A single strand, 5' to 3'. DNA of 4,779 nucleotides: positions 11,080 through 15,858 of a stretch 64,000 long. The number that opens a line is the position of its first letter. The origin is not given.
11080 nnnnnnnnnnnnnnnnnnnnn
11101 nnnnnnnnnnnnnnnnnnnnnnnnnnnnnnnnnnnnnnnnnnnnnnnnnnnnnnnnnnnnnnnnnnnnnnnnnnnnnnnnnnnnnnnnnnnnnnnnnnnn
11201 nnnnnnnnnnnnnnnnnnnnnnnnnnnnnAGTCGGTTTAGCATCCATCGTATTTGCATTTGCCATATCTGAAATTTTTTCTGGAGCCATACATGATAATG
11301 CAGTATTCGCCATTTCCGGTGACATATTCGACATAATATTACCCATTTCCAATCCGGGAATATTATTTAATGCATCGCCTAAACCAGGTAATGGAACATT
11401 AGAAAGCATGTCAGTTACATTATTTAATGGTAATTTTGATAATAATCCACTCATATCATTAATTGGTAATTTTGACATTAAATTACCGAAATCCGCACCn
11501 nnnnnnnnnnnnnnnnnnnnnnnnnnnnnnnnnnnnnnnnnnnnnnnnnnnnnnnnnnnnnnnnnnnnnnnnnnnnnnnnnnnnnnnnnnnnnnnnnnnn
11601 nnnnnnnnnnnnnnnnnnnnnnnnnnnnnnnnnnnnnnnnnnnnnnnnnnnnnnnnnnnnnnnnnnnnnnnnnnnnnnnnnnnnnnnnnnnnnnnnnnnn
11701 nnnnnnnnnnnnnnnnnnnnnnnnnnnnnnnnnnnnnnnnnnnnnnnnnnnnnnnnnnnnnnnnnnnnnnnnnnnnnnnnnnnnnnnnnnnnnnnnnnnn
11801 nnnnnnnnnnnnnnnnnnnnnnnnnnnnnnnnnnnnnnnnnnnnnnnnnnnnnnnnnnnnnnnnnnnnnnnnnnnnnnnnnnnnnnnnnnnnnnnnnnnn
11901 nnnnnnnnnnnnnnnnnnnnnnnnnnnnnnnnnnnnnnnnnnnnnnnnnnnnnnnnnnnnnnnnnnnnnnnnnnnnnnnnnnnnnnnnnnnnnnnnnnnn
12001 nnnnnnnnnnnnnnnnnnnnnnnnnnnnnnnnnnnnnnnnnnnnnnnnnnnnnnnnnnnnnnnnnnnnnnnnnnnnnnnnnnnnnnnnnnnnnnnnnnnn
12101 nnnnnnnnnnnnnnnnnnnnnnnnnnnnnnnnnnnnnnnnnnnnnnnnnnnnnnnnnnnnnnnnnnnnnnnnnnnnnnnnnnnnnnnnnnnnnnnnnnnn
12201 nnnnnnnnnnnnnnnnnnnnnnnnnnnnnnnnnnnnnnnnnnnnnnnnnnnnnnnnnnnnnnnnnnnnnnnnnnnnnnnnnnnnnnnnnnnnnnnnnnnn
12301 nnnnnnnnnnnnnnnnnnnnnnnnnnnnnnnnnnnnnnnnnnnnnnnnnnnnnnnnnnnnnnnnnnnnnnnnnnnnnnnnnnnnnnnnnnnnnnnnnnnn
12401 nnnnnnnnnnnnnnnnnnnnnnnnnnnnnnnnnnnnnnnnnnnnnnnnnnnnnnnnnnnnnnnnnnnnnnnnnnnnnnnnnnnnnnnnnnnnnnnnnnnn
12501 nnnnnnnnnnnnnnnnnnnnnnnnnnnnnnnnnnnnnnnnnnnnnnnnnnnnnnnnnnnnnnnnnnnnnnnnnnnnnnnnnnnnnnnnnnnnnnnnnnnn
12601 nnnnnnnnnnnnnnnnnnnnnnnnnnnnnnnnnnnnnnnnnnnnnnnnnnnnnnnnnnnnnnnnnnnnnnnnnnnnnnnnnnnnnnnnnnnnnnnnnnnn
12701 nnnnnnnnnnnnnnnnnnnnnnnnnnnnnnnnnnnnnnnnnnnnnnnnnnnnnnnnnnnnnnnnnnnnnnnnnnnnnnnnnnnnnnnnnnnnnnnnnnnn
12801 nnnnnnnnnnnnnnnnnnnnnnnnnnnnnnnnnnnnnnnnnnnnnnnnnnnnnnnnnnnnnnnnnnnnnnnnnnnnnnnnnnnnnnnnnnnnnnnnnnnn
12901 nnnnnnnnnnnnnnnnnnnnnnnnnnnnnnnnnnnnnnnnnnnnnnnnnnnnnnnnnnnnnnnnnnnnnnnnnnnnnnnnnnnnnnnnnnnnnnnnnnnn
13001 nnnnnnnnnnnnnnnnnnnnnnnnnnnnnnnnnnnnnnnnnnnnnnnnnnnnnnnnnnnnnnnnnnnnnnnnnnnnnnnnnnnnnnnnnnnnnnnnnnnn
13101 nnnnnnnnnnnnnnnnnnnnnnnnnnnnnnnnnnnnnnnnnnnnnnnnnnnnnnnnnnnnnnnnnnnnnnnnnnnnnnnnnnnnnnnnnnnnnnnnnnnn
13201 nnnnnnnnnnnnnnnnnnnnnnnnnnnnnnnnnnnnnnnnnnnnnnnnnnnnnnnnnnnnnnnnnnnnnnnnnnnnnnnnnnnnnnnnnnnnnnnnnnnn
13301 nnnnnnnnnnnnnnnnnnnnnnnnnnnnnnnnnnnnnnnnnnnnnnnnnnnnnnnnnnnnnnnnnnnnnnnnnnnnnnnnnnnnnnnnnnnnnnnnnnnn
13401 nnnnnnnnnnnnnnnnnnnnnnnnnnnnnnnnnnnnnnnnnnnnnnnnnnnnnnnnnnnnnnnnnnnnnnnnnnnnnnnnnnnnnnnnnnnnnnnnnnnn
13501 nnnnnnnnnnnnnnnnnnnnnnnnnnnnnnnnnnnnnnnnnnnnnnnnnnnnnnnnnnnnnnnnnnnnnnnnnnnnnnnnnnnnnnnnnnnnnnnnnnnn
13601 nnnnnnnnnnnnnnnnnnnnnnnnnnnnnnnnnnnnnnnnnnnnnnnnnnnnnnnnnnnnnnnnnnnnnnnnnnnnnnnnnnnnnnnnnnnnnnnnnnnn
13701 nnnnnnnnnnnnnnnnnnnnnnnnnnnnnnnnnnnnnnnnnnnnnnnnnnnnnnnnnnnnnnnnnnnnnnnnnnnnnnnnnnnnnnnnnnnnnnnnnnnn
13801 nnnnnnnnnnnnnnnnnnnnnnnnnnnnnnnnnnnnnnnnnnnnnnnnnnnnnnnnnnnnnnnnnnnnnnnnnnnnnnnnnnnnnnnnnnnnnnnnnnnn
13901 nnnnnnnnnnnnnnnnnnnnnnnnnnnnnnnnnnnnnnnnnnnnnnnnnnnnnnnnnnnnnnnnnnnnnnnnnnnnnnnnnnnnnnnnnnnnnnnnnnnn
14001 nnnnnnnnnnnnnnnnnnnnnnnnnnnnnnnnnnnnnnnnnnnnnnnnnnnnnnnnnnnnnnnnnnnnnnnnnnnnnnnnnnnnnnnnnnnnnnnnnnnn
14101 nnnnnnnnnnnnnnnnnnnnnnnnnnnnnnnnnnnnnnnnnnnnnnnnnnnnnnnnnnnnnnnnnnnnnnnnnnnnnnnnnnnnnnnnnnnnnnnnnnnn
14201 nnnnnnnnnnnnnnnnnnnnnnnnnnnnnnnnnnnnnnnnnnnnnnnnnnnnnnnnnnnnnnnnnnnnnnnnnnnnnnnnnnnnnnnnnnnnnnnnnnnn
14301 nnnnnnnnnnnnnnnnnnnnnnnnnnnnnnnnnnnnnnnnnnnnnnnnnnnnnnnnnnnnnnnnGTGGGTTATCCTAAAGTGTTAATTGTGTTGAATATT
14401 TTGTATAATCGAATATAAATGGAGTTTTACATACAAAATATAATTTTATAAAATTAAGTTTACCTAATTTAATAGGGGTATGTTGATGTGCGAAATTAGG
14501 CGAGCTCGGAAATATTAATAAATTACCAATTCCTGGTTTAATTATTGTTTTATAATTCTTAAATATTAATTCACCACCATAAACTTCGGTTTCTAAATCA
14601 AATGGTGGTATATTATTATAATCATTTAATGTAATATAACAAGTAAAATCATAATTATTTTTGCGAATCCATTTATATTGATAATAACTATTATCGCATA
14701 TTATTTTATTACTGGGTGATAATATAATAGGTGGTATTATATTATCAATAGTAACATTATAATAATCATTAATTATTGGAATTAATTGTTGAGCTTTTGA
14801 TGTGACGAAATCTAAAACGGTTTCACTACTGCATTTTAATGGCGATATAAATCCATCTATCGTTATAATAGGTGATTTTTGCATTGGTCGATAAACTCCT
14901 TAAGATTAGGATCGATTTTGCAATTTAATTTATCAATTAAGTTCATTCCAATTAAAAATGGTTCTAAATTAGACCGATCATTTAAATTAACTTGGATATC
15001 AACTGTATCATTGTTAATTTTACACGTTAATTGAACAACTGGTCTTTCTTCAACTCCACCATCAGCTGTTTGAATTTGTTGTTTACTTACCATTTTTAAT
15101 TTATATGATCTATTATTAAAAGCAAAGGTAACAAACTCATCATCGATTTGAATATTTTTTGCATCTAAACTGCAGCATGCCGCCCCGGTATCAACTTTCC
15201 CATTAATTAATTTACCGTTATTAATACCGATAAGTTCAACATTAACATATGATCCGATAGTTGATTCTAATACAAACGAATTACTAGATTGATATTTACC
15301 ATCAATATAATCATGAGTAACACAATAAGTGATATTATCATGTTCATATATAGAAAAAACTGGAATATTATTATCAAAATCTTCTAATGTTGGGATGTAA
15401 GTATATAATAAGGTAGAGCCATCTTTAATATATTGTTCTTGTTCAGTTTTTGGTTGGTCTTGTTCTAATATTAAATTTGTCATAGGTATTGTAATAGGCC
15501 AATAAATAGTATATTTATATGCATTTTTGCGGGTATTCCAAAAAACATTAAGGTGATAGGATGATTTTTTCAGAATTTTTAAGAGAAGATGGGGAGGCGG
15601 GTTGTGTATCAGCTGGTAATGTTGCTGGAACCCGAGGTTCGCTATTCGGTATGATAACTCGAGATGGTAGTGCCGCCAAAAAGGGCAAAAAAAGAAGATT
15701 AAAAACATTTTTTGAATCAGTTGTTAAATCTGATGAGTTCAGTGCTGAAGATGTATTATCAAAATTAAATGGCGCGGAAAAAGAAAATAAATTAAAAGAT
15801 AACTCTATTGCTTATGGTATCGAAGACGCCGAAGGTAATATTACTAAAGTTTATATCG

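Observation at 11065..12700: gp5/gpV-type spike with a ~500-aa C-terminal array of degenerate LNKLP-x-x-x-G repeats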

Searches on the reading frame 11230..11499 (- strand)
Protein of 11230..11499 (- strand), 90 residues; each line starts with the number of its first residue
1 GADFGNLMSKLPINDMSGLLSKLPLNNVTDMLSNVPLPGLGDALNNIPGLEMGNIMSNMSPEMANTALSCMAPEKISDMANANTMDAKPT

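Call 84: search_solved_structures(query=A5, max_evalue=10, show_alignments=3)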
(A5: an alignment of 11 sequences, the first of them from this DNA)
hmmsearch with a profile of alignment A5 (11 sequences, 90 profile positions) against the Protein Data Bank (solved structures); distinct sequences matched with E-value up to 10: 44.
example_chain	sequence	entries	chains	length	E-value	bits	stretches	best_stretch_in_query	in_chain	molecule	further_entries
2oux_A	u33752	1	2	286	9.5e-06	29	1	12-85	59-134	Magnesium transporter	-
3hjl_A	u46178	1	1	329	6.7e-05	26.3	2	20-74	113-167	Flagellar motor switch protein fliG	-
3usw_A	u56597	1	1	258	0.00093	22.6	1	18-61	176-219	Flagellar motor switch protein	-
2yvy_A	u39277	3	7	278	0.0013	22.1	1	16-88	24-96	Mg2+ transporter MgtE | Magnesium transporter MgtE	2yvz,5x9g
3usy_A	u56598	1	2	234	0.0022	21.4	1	18-61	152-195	Flagellar motor switch protein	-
8gpv_A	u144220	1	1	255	0.0036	20.7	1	6-64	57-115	Magnesium transporter MgtE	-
2yvx_A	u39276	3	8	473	0.0041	20.5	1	16-87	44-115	Mg2+ transporter MgtE | Magnesium transporter MgtE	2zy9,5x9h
4fhr_B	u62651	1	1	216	0.0073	19.7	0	22-67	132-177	Flagellar motor switch protein FliG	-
1lkv_X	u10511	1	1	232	0.015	18.8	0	22-67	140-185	FLAGELLAR MOTOR SWITCH PROTEIN FLIG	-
3ajc_A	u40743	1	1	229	0.015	18.8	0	22-67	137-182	Flagellar motor switch protein fliG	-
8gps_A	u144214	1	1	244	0.025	18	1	22-80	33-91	MgtE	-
9syu_E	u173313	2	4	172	0.046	17.2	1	23-52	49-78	Myosin regulatory light polypeptide 9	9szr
9z3w_D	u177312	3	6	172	0.058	16.9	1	23-52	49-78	Myosin regulatory light chain 12B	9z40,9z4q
9z3z_D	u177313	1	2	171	0.066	16.7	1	23-53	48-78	Myosin regulatory light chain 12B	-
9gz1_D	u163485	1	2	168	0.076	16.5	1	24-79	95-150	Myosin regulatory light chain 11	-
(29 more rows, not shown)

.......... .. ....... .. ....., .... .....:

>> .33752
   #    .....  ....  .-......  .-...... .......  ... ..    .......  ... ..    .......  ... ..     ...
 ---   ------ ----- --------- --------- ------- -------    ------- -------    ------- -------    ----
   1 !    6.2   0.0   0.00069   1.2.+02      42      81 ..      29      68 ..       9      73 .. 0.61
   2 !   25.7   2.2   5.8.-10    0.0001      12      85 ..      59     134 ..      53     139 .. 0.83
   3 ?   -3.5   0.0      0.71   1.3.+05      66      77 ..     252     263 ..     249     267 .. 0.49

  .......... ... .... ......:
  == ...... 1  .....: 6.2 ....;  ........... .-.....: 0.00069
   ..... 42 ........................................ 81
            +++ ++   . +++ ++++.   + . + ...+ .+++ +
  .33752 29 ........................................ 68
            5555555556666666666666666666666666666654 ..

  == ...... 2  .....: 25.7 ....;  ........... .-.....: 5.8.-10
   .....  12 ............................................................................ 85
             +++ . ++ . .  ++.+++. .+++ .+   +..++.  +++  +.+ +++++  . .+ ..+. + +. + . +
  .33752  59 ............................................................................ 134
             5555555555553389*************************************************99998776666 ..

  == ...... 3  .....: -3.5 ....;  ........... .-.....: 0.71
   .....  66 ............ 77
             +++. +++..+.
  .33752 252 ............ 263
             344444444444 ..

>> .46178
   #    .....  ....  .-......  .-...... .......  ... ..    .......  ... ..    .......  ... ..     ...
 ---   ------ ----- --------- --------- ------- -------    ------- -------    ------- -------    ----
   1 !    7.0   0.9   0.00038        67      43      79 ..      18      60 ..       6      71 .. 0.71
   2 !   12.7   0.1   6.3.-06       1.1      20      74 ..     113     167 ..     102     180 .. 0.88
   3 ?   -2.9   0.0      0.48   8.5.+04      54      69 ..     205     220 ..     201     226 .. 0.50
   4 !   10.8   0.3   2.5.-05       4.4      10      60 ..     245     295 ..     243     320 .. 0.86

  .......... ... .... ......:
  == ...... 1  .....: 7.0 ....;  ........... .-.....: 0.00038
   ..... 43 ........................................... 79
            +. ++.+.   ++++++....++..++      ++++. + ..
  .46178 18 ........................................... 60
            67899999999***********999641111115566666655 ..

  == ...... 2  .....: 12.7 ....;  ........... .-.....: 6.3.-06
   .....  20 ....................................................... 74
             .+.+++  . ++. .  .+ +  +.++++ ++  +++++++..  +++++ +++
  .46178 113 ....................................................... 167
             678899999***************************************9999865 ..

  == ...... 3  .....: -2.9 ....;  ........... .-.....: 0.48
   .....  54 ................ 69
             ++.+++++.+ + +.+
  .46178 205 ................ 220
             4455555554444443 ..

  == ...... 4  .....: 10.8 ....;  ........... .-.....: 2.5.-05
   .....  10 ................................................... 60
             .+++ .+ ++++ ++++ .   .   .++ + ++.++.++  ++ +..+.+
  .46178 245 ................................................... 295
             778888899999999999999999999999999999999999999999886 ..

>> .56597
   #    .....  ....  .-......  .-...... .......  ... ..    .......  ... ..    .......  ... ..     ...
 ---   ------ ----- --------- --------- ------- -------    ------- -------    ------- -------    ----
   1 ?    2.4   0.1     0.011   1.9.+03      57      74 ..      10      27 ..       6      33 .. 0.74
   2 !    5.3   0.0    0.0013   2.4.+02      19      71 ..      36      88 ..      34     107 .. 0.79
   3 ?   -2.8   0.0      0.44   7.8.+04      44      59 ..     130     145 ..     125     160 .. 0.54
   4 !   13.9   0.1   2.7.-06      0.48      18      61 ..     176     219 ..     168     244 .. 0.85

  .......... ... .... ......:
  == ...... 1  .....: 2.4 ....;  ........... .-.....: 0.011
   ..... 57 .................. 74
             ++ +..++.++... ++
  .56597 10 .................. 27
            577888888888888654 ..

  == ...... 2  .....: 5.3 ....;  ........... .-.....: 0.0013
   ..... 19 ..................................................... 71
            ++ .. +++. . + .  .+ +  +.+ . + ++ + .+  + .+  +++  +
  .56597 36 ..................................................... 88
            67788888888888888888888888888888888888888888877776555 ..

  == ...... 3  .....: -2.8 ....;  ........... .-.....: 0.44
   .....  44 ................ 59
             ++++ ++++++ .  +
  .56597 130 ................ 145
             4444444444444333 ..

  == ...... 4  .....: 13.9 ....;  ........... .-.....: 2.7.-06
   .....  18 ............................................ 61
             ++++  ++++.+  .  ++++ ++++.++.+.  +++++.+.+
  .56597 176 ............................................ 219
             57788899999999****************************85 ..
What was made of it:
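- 11245..12729 (-): aa 546-1040: array of about 36-40 degenerate 12-residue repeats, consensus Phi-G-[DNH]-Phi-L-[NSD]-[KNQ]-Phi-P-[DNG]-x-[GDN], forming an MgtE_N/FliG-type ARM-like alpha-superhelix. Profile hits to MgtE 2oux and FliG 3hjl (call 84).
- Closest known: MgtE N-domain / FliG ARM-like motifs / MotE-FlgY-FlbB head domains. Same: Profile hits to the solved MgtE and FliG structures (call 84).
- Profile against the PDB finds MgtE 2oux at 9.5e-6, FliG 3hjl at 6.7e-5 and MgtE 2yvy at 1.3e-3 (call 84).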

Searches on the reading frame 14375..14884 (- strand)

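Call 3: search_protein_families(library=pfam, proteins=[window:14375-14884:-], max_evalue=0.1)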
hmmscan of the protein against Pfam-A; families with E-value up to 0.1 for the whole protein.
window:14375-14884:- (169 aa): 1 family
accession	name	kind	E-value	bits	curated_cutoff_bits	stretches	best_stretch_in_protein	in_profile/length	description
PF13640.12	2OG-FeII_Oxy_3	-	0.0022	19.3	27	1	76-140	26-86/98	2OG-Fe(II) oxygenase superfamily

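Call 4: search_protein_families(library=phrogs, proteins=[window:14375-14884:-], max_evalue=0.01)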
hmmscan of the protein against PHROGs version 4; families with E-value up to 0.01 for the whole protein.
window:14375-14884:- (169 aa): 1 family
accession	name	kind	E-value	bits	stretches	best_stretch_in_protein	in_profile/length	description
phrog_3531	-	moron, auxiliary metabolic gene and host takeover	0.0051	16.7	1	67-142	277-353/362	ferrochelatase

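Call 57: search_protein_families(library=phrogs, proteins=[window:14375-14884:-], max_evalue=0.01)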
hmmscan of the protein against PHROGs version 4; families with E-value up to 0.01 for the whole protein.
window:14375-14884:- (169 aa): 1 family
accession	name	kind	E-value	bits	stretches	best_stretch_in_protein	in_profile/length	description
phrog_3531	-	moron, auxiliary metabolic gene and host takeover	0.0051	16.7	1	67-142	277-353/362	ferrochelatase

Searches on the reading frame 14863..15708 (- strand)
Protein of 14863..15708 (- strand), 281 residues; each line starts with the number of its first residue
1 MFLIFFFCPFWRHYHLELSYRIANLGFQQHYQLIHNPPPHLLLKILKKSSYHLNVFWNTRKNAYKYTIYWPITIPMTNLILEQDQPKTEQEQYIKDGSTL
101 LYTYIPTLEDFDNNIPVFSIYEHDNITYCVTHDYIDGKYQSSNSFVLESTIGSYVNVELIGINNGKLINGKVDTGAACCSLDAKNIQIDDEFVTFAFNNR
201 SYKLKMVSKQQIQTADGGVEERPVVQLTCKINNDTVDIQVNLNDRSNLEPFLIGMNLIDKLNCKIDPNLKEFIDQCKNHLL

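Call 3: search_protein_families(library=pfam, proteins=[window:14863-15708:-], max_evalue=0.1)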
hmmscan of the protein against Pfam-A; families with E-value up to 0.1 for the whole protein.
window:14863-15708:- (281 aa): 4 families
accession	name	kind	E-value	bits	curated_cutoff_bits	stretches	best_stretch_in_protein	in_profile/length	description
PF05618.17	Zn_protease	-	7.9e-12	45.7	27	1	168-273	17-135/138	Putative ATP-dependent zinc protease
PF13975.11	gag-asp_proteas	-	0.0073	17.3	28.2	1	164-258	6-90/92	gag-polyprotein putative aspartyl protease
PF21355.3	TRAF-mep_MATH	-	0.088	13.6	27.4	0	48-96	31-81/125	TRAF/meprin, MATH domain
PF21249.2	GyrB_hook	-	0.098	12.7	23.7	0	88-97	8-17/29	GyrB, hook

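Call 4: search_protein_families(library=phrogs, proteins=[window:14863-15708:-], max_evalue=0.01)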
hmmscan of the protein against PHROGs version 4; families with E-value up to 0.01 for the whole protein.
window:14863-15708:- (281 aa): 0 families

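Call 57: search_protein_families(library=phrogs, proteins=[window:14863-15708:-], max_evalue=0.01)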
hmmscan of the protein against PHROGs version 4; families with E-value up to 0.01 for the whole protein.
window:14863-15708:- (281 aa): 0 families
